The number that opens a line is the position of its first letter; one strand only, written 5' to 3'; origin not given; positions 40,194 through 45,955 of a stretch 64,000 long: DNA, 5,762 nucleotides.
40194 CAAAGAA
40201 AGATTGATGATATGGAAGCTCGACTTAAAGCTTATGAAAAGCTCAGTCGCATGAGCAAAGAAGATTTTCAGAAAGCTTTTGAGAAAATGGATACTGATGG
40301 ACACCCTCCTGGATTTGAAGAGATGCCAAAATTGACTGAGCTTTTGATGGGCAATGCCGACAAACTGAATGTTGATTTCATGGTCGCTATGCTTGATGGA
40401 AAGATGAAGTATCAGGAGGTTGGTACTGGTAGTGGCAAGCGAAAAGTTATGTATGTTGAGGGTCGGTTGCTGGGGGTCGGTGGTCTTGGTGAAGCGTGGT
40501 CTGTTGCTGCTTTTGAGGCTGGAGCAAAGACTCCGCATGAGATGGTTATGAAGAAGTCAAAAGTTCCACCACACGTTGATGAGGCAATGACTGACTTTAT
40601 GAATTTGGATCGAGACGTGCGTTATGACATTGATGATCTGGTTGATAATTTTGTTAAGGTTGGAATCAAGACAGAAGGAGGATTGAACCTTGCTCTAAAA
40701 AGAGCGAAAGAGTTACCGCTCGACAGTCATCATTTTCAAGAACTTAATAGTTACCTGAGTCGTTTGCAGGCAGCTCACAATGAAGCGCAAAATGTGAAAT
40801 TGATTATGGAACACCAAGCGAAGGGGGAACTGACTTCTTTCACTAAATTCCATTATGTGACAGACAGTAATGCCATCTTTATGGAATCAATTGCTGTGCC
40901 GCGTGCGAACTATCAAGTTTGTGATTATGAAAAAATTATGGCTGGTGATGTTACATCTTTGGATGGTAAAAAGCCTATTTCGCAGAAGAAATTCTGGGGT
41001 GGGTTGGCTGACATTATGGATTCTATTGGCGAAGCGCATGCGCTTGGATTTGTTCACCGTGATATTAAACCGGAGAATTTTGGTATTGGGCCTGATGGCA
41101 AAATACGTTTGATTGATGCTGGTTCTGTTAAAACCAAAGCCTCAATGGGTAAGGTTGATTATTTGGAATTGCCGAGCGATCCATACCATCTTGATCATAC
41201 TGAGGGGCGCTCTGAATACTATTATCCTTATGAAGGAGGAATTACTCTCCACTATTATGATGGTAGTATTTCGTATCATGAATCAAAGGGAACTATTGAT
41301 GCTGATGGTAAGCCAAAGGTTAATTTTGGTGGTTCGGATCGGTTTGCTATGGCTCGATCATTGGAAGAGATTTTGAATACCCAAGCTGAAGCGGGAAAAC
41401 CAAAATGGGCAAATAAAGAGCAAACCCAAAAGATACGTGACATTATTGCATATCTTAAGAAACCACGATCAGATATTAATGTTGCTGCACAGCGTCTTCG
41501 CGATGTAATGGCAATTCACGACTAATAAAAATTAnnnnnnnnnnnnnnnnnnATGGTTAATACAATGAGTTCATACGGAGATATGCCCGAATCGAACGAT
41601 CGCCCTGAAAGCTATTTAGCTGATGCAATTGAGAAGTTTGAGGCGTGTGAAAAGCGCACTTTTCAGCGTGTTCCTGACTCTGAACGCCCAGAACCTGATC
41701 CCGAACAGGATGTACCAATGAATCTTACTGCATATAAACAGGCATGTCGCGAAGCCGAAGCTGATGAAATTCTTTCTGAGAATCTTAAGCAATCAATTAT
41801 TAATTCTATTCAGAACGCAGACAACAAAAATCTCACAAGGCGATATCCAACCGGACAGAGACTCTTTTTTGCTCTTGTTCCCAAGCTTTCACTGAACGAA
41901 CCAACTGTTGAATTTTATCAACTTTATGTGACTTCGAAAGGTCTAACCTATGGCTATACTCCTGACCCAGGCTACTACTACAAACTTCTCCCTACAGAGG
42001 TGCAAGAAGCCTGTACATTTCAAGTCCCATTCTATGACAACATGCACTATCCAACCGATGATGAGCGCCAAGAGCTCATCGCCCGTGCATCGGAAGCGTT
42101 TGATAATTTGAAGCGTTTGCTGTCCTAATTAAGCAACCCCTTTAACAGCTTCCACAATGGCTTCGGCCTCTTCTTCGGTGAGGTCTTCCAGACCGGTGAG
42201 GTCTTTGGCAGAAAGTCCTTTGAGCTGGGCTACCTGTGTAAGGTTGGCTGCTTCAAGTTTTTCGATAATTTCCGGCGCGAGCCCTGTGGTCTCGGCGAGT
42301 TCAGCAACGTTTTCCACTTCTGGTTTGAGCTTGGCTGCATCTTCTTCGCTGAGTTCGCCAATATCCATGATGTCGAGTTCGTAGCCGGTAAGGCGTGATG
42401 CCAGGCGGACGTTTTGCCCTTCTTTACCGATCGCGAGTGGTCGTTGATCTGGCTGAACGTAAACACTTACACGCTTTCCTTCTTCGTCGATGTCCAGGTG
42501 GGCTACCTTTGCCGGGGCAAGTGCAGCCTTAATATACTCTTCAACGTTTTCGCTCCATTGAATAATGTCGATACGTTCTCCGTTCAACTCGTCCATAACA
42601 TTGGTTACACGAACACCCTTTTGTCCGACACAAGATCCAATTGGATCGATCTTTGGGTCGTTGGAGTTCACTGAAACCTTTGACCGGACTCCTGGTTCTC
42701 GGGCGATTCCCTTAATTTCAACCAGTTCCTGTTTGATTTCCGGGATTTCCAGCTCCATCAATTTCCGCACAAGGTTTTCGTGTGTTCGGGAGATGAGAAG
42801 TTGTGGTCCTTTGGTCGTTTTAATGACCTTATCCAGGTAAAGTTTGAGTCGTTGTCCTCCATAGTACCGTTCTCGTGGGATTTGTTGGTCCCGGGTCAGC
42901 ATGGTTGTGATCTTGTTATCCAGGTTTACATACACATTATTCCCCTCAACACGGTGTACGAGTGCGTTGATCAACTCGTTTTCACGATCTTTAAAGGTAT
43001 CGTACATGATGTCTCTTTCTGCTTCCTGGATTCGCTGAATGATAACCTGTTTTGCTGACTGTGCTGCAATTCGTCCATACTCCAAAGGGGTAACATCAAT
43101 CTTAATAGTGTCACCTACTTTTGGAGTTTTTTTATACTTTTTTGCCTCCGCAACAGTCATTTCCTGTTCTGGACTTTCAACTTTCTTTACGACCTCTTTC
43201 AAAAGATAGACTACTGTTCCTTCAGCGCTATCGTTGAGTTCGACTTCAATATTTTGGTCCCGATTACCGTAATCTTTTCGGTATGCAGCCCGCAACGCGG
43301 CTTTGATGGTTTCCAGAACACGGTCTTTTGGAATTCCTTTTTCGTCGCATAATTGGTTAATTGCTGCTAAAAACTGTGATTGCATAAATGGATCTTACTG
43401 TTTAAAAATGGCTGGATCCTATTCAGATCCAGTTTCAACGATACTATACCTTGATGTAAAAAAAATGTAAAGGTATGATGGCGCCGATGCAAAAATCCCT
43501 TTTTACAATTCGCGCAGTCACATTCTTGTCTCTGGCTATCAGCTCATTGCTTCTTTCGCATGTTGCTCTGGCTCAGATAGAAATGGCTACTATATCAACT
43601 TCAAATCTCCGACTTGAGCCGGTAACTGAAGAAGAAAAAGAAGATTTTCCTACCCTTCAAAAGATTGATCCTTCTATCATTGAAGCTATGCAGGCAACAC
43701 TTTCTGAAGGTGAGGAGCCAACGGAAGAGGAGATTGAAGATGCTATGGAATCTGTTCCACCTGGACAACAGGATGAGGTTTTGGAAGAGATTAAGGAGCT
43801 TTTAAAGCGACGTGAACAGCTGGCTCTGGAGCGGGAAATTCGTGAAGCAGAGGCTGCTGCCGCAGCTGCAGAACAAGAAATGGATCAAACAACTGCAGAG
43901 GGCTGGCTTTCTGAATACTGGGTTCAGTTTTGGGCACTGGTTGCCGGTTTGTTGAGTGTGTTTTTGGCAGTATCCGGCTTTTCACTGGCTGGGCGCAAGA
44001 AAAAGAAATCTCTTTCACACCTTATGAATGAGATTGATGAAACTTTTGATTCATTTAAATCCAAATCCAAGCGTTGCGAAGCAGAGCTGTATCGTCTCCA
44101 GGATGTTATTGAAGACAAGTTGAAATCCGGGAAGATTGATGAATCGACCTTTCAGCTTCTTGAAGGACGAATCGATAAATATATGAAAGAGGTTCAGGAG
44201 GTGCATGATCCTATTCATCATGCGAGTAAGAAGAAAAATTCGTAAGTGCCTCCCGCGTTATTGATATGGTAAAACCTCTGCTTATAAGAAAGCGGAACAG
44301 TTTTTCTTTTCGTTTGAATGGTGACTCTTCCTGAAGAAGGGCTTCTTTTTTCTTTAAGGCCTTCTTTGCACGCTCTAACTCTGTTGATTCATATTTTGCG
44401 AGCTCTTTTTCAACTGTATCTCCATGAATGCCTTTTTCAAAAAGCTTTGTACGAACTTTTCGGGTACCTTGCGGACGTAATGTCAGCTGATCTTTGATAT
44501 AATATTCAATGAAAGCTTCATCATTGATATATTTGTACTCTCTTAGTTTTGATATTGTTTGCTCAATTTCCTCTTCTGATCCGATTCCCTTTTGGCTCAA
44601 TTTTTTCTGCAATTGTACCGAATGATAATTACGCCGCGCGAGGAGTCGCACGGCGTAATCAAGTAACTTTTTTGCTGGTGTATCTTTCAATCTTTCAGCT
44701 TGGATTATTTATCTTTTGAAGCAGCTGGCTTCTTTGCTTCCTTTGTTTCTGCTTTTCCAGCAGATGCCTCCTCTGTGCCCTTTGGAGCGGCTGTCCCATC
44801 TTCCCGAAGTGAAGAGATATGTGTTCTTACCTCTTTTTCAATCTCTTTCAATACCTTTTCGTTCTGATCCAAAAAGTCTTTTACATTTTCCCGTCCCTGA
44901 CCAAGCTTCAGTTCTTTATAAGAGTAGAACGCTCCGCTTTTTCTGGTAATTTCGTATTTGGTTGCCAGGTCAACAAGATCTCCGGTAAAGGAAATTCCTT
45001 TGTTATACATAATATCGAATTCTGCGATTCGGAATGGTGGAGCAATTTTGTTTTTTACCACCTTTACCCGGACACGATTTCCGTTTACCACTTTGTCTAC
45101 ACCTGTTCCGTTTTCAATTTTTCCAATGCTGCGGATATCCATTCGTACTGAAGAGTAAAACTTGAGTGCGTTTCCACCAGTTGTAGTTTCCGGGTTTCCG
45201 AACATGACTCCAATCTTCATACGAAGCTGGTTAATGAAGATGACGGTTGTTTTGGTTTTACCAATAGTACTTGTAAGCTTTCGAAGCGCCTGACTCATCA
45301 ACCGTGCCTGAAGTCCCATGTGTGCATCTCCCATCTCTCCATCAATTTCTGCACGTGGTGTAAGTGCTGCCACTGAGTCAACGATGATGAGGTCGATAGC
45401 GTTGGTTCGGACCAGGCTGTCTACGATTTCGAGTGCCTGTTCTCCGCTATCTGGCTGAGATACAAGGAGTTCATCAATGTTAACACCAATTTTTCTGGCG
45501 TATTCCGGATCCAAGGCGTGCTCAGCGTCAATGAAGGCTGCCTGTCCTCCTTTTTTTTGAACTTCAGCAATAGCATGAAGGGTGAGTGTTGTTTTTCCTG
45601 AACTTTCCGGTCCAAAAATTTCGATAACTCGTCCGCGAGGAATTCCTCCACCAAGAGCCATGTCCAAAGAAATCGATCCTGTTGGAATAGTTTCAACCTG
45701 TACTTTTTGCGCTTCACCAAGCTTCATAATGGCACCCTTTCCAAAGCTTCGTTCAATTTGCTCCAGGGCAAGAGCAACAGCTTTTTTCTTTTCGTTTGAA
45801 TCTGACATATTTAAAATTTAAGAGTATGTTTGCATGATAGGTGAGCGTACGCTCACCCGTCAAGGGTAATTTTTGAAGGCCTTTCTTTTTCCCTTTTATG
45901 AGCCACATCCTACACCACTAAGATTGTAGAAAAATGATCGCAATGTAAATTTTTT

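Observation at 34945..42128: Three-gene cassette built around a 2083-aa protein with no signal peptide that ends in a Hanks-type kinase, divergent from pilB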

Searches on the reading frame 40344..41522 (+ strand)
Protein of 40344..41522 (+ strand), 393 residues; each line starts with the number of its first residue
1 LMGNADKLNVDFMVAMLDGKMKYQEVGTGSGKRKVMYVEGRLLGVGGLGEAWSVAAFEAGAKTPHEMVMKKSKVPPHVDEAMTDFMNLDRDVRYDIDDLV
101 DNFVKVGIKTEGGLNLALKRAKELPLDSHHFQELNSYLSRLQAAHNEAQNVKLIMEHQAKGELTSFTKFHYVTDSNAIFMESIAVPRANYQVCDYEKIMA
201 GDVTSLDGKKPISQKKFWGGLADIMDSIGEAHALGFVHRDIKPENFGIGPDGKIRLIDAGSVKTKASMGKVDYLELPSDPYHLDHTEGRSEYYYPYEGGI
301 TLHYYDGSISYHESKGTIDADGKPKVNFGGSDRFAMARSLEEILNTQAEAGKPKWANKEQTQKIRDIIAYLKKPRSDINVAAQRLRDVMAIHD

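Call 28: search_solved_structures(query=window:40344-41522:+, max_evalue=1, show_alignments=3)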
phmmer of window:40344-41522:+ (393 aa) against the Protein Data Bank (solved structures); distinct sequences matched with E-value up to 1: 979 (the best 60 are shown).
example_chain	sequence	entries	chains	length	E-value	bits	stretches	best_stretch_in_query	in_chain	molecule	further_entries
2vd5_A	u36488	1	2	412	5.9e-07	32.2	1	184-274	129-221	DMPK PROTEIN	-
7s25_A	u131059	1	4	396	1.7e-05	27.4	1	190-265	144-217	Rho-associated protein kinase 1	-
7s26_A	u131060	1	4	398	1.7e-05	27.4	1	190-265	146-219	Rho-associated protein kinase 1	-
9q8r_A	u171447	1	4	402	1.8e-05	27.3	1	190-265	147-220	Rho-associated protein kinase 1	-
2v55_A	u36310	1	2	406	1.8e-05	27.3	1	190-265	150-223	RHO-ASSOCIATED PROTEIN KINASE 1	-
3tv7_A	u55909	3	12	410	1.8e-05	27.3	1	190-265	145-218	Rho-associated protein kinase 1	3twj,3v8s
4w7p_A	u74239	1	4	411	1.8e-05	27.3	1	190-265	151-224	Rho-associated protein kinase 1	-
7jou_A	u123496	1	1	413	1.9e-05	27.3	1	190-265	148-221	Rho-associated protein kinase 1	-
8zh5_A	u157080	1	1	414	1.9e-05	27.3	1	190-265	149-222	Rho-associated protein kinase 1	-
2esm_A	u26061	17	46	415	1.9e-05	27.2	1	190-265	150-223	Rho-associated protein kinase 1 | Rho-Associated Protein Kinase (ROCK1)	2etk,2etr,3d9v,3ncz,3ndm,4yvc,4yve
5uy6_A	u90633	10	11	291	2e-05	27.2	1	180-261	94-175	Calcium/calmodulin-dependent protein kinase kinase 2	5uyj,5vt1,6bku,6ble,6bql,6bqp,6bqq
9lgn_A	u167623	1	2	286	2.1e-05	27.1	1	213-269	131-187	Membrane-associated tyrosine- and threonine-specific cdc2-inhibitory kinase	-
23es_A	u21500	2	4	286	2.1e-05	27.1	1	213-269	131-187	Membrane-associated tyrosine- and threonine-specific cdc2-inhibitory kinase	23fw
6e9w_A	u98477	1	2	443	2.1e-05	27.1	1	190-265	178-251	Rho-associated protein kinase 1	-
8zu2_A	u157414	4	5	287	2.1e-05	27.1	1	213-269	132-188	Membrane-associated tyrosine- and threonine-specific cdc2-inhibitory kinase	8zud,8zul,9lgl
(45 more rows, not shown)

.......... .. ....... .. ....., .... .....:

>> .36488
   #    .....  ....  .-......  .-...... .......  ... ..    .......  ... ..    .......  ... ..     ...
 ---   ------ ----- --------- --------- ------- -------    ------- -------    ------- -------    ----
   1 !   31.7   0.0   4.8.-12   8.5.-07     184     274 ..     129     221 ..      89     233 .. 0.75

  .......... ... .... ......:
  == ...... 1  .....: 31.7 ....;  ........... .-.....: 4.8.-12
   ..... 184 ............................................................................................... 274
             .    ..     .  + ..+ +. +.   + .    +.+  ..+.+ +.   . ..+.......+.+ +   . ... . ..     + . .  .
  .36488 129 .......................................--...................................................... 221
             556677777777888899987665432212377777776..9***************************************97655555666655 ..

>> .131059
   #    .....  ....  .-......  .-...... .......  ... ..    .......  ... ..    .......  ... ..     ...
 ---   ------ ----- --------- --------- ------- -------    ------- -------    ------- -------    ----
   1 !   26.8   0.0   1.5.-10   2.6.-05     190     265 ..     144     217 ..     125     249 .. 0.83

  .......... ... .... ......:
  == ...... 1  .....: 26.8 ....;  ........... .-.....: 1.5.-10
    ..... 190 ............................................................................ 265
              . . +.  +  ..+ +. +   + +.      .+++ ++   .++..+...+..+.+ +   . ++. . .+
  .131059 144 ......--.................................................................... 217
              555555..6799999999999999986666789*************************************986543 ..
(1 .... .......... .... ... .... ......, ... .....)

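Call 38: search_protein_families(library=pfam, proteins=[window:40371-41522:+], max_evalue=5)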
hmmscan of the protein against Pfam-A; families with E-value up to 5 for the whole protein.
window:40371-41522:+ (384 aa): 4 families
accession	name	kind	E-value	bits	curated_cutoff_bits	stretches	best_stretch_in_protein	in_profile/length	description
PF00069.31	Pkinase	-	2.8e-07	30.6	31.7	1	199-257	91-149/263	Protein kinase domain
PF07714.23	PK_Tyr_Ser-Thr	-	0.0042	16.9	23.1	1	129-256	63-152/258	Protein tyrosine and serine/threonine kinase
PF03109.22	ABC1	-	0.05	13.2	22.9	1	224-273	185-234/244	ABC1 atypical kinase-like domain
PF18052.6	Rx_N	-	0.54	10.8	27.7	1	70-94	51-75/93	Rx N-terminal domain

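Call 47: predict_structure(protein=window:40371-41522:+)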
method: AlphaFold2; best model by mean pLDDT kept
length: 384 residues; sequences in the alignment: 1
mean_pLDDT: 41.9   pTM: 0.24
mean pLDDT of the five models: 41.9, 40.5, 40.0, 38.6, 36.8
residues with pLDDT >= 90: 0; 70-90: 17; 50-70: 71; < 50: 296
segments of 3 or more residues with pLDDT < 50: 1-10, 25-27, 29-103, 119-121, 123-203, 205-322, 382-384
pLDDT, mean of each block of 10 residues (from residue 1): 37 61 51 37 30 30 31 35 39 41 51 51 47 46 42 35 25 32 37 43 46 36 27 35 36 29 32 36 38 34 37 36 54 66 58 73 59 56 46
secondary structure, 60 per line:
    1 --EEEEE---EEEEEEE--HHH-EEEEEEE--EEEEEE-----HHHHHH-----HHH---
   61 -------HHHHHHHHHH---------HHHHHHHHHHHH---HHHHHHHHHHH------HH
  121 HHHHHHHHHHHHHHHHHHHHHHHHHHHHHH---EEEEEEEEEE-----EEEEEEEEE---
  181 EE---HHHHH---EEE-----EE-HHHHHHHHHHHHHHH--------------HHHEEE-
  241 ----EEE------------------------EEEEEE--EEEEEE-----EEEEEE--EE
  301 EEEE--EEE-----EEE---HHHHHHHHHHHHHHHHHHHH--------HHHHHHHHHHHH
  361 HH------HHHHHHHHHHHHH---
elements in order: E3-7 E11-17 E24-30 E33-38 H44-49 H68-77 H87-98 H102-112 H119-150 E154-163 E169-177 H186-190 E194-196 H205-219 E237-239 E245-247 E272-277 E280-285 E291-296 E299-304 E307-309 E315-317 H321-340 H349-362 H369-381

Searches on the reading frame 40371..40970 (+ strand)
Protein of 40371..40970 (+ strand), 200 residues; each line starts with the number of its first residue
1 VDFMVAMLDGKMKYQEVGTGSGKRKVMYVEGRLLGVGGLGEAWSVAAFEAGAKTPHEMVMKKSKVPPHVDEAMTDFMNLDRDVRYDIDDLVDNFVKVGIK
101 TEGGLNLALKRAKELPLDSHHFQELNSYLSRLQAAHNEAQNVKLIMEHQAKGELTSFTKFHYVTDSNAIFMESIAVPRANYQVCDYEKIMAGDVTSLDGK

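Call 38: search_protein_families(library=pfam, proteins=[window:40371-40970:+], max_evalue=5)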
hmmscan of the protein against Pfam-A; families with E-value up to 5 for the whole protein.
window:40371-40970:+ (200 aa): 1 family
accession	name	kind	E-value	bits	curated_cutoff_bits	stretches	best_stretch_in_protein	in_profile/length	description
PF18052.6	Rx_N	-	0.17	12.5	27.7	1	69-95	50-76/93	Rx N-terminal domain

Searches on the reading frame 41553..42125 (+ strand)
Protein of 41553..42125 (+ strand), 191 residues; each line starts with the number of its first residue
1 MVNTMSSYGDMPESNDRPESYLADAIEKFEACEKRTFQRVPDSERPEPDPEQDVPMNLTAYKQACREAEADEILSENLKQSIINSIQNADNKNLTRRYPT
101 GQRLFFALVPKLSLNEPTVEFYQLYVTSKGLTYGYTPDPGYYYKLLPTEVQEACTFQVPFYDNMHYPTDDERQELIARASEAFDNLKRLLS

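Call 6: search_protein_families(library=pfam, proteins=[window:41553-42125:+], max_evalue=0.01)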
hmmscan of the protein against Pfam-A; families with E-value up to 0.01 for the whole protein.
window:41553-42125:+ (191 aa): 0 families

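Call 8: search_protein_families(library=ncbifam, proteins=[window:41553-42125:+], max_evalue=0.1)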
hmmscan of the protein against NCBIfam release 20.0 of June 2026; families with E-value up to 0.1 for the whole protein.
window:41553-42125:+ (191 aa): 0 families

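Call 79: search_protein_families(library=phrogs, proteins=[window:41553-42125:+], max_evalue=0.01)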
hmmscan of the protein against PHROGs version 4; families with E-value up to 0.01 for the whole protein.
window:41553-42125:+ (191 aa): 0 families

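Call 85: search_protein_families(library=padloc, proteins=[window:41553-42125:+], max_evalue=0.01)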
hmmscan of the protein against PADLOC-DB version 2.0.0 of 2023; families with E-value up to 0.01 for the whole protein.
window:41553-42125:+ (191 aa): 0 families

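Call 91: search_solved_structures(query=window:41553-42125:+, max_evalue=1)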
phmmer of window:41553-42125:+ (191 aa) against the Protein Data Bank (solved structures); distinct sequences matched with E-value up to 1: 1.
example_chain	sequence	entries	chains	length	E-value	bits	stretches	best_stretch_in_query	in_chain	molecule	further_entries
8rqt_A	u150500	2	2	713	0.032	17.3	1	92-148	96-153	Peroxisomal biogenesis factor 8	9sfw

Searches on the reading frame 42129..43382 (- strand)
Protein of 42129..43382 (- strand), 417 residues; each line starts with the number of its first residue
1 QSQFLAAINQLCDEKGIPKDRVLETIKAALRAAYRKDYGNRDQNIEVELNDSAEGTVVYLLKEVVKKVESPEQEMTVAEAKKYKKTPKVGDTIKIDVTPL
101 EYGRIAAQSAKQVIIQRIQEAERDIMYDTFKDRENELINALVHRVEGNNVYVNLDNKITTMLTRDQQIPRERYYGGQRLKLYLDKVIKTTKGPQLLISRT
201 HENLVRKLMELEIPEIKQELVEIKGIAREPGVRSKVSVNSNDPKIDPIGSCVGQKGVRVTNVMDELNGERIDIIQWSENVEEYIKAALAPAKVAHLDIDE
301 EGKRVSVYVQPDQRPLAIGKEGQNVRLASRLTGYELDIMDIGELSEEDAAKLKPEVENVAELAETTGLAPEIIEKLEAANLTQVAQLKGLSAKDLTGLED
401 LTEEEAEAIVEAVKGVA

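Call 6: search_protein_families(library=pfam, proteins=[window:42129-43382:-], max_evalue=0.01)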
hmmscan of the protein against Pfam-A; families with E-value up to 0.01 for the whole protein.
window:42129-43382:- (417 aa): 5 families
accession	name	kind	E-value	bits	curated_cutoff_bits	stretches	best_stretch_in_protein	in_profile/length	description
PF08529.16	NusA_N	-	9.7e-36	123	23.8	1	4-124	2-119/119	NusA N-terminal domain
PF13184.12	KH_5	-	7.9e-27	93.6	27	1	230-295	1-66/69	NusA-like KH domain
PF23095.1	KH_NusA_C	-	1.9e-06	28.3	34.2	1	310-340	6-36/59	Transcription termination/antitermination protein NusA, KH domain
PF00575.29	S1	-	3.3e-06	27.8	22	1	131-197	1-73/74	S1 RNA binding domain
PF07650.23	KH_2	-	9e-05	22.7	22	1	280-333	2-55/78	KH domain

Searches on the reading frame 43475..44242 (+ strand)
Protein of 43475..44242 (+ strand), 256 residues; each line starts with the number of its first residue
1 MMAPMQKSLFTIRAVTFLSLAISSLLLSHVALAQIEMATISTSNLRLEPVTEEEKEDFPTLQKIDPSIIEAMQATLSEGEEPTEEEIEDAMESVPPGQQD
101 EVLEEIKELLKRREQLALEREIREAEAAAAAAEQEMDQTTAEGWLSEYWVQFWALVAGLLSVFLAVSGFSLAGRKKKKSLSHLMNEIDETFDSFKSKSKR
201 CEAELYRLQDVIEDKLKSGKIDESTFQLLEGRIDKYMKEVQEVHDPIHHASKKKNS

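Call 6: search_protein_families(library=pfam, proteins=[window:43475-44242:+], max_evalue=0.01)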
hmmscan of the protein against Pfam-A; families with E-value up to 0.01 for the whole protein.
window:43475-44242:+ (256 aa): 0 families

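Call 8: search_protein_families(library=ncbifam, proteins=[window:43475-44242:+], max_evalue=0.1)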
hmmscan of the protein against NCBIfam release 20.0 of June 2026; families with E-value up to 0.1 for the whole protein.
window:43475-44242:+ (256 aa): 4 families
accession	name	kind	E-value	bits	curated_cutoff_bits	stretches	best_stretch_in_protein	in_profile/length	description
TIGR04527.1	mycoplas_twoTM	subfamily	0.022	14.5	125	0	154-247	13-102/248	MG_279/MG_280 family protein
NF009434.1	PRK12793.1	equivalog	0.035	14.1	99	1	100-152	6-58/113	flagellar biosynthesis regulator FlaF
TIGR00636.1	PduO_Nterm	equivalog_domain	0.04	13.6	108.45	1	190-246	46-102/171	cob(I)yrinic acid a,c-diamide adenosyltransferase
NF041457.1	reg_protDegQ_Bacil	equivalog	0.093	12.9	80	0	103-127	6-25/46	degradation enzyme regulation protein DegQ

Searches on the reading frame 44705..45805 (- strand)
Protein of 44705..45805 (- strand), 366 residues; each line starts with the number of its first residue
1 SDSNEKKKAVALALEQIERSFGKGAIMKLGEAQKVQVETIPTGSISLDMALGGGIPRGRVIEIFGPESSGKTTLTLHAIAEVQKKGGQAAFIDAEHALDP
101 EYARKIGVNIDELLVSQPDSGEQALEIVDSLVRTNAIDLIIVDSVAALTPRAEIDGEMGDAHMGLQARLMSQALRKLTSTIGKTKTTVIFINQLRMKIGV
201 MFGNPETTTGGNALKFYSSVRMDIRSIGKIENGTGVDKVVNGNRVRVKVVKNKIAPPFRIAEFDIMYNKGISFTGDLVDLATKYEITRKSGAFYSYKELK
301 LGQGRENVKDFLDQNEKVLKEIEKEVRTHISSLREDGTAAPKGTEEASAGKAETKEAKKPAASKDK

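Call 6: search_protein_families(library=pfam, proteins=[window:44705-45805:-], max_evalue=0.01)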
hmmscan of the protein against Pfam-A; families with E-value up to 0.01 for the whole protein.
window:44705-45805:- (366 aa): 10 families
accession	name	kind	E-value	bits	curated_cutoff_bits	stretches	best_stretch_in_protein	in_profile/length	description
PF00154.27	RecA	-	2.3e-136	453.8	27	1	8-272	1-262/262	recA bacterial DNA recombination protein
PF21096.2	RecA_C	-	3.6e-22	78.7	27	1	275-330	1-56/57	RecA C-terminal domain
PF08423.17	Rad51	-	2.9e-12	46.8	22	1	36-226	4-211/244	Rad51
PF06745.19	ATPase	-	3.4e-08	33.6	26.6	1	40-196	1-166/231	KaiC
PF13481.12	AAA_25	-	1.2e-05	25.5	27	1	46-151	21-158/195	AAA domain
PF01637.24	ATPase_2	-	2.5e-05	24.7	33.2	1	60-190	22-115/225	ATPase domain predominantly from Archaea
PF13479.12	AAA_24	-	0.00027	21.3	27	1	60-160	4-90/195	AAA domain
PF13191.12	AAA_16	-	0.0022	19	32.6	1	56-193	22-140/167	AAA ATPase domain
PF02283.22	CobU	-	0.0039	17.2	27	1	63-192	3-122/168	Cobinamide kinase / cobinamide phosphate guanyltransferase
PF00005.33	ABC_tran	-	0.0092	17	25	0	55-110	8-65/137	ABC transporter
